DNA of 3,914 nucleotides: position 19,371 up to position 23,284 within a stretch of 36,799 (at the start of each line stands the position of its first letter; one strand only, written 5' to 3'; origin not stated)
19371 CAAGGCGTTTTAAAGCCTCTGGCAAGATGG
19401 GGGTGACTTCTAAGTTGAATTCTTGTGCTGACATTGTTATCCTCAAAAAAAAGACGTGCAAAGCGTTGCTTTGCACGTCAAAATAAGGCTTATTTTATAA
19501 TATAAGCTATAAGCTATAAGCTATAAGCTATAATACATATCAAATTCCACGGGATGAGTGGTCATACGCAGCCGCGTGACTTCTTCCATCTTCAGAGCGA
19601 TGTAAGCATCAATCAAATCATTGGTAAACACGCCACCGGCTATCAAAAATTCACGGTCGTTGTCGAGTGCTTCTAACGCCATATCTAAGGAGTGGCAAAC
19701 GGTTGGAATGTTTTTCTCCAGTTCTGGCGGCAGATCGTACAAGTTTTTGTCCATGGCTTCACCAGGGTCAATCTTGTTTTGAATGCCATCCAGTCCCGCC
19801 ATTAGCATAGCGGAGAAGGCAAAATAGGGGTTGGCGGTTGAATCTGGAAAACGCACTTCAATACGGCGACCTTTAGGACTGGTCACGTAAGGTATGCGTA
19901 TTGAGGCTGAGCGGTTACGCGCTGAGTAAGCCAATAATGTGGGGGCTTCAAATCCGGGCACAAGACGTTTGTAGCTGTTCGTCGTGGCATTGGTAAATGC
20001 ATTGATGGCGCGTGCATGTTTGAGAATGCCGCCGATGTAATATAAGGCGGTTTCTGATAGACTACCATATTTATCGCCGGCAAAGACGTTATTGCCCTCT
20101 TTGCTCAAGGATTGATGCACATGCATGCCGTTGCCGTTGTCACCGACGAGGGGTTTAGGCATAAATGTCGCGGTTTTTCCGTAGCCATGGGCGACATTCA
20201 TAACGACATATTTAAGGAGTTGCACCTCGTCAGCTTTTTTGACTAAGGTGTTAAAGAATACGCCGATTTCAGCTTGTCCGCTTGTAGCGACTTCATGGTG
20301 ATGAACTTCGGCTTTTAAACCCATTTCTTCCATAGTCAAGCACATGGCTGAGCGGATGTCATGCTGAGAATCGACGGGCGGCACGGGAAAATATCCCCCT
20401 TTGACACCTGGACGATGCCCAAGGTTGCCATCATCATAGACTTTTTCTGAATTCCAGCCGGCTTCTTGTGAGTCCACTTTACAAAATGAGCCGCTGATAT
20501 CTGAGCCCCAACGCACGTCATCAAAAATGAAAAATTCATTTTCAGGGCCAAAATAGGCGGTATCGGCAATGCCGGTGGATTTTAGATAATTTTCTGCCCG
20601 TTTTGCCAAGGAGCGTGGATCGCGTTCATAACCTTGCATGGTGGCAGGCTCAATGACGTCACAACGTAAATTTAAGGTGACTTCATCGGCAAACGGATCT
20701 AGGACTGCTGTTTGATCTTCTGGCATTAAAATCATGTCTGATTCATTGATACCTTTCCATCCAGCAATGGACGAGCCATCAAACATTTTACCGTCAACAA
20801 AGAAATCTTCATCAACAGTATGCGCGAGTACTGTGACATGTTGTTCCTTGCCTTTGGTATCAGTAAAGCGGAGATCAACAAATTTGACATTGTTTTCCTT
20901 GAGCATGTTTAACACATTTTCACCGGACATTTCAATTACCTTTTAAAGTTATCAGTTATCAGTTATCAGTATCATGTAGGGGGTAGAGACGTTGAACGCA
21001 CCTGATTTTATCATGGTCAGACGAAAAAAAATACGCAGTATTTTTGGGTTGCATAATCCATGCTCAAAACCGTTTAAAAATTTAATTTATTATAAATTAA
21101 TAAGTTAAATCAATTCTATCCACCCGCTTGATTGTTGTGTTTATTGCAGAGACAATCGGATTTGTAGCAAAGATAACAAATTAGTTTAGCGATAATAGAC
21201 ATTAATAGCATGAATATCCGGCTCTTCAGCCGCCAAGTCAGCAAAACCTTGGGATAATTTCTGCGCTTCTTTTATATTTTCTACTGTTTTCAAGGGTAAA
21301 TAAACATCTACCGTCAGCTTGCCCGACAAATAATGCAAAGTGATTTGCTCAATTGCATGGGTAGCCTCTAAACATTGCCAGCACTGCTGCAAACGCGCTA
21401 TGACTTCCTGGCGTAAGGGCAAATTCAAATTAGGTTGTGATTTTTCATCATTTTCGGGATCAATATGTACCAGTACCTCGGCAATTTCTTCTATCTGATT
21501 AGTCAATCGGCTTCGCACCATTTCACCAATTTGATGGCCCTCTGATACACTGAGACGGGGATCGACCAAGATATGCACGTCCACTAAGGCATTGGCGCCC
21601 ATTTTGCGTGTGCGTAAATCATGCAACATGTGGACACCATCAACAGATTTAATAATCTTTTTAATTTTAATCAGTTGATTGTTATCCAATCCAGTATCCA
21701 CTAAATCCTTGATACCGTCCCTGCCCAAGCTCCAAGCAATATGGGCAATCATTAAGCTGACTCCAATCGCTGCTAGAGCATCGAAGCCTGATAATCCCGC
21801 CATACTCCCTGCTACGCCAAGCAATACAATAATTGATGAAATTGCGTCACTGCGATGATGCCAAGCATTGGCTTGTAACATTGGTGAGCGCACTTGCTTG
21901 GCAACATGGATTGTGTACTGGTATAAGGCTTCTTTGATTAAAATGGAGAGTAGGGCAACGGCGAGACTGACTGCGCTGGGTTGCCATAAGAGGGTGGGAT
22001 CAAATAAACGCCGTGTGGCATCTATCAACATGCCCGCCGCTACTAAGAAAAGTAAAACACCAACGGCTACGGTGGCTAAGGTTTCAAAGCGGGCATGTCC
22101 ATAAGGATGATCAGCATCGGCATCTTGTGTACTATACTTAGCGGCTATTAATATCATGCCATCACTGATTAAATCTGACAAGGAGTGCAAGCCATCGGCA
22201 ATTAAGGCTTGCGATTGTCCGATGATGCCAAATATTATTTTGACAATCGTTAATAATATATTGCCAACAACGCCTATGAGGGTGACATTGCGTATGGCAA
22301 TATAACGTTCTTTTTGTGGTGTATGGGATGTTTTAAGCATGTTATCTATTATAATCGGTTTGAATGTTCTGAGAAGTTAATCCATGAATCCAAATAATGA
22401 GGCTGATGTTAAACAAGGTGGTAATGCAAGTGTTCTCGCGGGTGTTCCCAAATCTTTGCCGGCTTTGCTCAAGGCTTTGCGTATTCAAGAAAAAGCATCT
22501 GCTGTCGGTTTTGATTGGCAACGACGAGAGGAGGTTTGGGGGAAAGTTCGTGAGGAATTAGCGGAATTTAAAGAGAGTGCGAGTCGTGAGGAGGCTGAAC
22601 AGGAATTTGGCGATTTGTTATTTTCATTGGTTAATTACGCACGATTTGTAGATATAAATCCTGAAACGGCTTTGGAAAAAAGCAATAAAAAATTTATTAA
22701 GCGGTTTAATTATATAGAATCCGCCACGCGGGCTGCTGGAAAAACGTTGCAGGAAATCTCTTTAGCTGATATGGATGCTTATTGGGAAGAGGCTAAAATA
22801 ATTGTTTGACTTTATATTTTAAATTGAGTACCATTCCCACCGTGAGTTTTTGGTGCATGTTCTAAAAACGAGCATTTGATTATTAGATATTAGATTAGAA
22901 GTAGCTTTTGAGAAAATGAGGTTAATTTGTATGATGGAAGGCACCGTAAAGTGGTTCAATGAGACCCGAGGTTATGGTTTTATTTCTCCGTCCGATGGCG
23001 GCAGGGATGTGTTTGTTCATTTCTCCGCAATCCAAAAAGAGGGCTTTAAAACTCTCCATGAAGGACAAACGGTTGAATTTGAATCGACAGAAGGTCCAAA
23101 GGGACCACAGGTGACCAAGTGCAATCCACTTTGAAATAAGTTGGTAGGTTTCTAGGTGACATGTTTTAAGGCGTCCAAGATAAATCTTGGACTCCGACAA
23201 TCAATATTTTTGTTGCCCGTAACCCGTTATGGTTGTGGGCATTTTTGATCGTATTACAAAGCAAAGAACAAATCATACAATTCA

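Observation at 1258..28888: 26-bp perfect palindrome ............-WW-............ present in six or more copies; creates artefactual ORF ends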

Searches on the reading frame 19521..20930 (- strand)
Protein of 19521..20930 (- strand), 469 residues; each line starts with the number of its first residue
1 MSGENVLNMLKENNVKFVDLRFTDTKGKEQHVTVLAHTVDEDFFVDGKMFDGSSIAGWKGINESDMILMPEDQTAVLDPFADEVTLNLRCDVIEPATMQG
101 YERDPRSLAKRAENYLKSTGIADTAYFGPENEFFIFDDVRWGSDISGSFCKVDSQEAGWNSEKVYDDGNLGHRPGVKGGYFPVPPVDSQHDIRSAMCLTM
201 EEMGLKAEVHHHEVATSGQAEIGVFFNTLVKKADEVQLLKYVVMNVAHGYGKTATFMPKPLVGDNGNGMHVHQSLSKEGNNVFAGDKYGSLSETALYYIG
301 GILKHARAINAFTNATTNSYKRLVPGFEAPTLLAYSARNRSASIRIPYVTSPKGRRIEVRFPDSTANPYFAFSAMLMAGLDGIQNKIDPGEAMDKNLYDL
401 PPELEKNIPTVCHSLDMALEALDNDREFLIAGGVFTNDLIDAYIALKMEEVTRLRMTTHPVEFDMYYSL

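Call 23: find_encoding_contigs(protein=window:19521-20930:-, flank=2000, max_places=4)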
Protein window:19521-20930:- (469 aa): 2 contigs read that carry it; 1 place shown.
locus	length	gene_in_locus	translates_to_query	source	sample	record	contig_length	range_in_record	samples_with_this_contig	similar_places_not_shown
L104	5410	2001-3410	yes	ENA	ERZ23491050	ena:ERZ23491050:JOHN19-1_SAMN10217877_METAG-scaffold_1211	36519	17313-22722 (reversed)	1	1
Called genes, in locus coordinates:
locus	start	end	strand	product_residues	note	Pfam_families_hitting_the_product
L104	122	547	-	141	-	-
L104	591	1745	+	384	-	PF01545:Cation_efflux, PF16916:ZT_dimer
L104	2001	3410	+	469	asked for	PF03951:Gln-synt_N, PF00120:Gln-synt_C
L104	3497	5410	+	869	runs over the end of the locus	PF11897:DUF3417, PF00343:Phosphorylase, PF28476:GlgP_C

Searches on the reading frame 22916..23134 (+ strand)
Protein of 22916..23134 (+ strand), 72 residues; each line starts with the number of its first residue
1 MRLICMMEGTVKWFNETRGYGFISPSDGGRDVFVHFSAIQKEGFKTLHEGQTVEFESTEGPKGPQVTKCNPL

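Call 47: find_encoding_contigs(protein=window:22916-23134:+, flank=1500, max_places=10)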
Protein window:22916-23134:+ (72 aa): no gene with exactly this product is on record in the collection.

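Call 49: find_encoding_contigs(protein=window:22931-23134:+, flank=1500, max_places=10)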
Protein window:22931-23134:+ (67 aa): 5 contigs read that carry it; 4 places shown.
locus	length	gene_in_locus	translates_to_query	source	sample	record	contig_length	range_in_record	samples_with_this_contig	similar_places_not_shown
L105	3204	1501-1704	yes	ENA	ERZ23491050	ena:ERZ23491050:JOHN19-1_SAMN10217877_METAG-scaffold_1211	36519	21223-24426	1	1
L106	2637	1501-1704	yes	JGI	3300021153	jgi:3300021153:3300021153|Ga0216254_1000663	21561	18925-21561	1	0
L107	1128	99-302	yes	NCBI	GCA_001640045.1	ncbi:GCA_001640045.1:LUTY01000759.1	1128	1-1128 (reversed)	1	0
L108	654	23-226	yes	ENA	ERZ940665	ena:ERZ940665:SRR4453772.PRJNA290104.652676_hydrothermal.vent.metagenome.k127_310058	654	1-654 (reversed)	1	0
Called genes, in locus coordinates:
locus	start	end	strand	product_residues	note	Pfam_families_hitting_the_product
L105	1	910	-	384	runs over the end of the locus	PF01545:Cation_efflux, PF16916:ZT_dimer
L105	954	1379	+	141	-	-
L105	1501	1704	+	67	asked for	PF00313:CSD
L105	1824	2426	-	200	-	PF07963:N_methyl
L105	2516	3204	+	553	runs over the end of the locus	PF02518:HATPase_c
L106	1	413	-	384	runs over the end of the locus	PF01545:Cation_efflux, PF16916:ZT_dimer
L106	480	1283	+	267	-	PF01503:PRA-PH (faint), PF03819:MazG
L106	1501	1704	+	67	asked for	PF00313:CSD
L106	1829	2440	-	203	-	PF07963:N_methyl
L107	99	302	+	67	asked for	PF00313:CSD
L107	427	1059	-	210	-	PF07963:N_methyl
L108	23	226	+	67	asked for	PF00313:CSD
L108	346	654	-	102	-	?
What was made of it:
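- Checked: The TTG-start extensions 379..1266(-) and 23862..25607(+) read through an element; the public gene call for the second starts at the internal ATG at 23946 (call 49).
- Type IV pilin genes are present (call 49).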
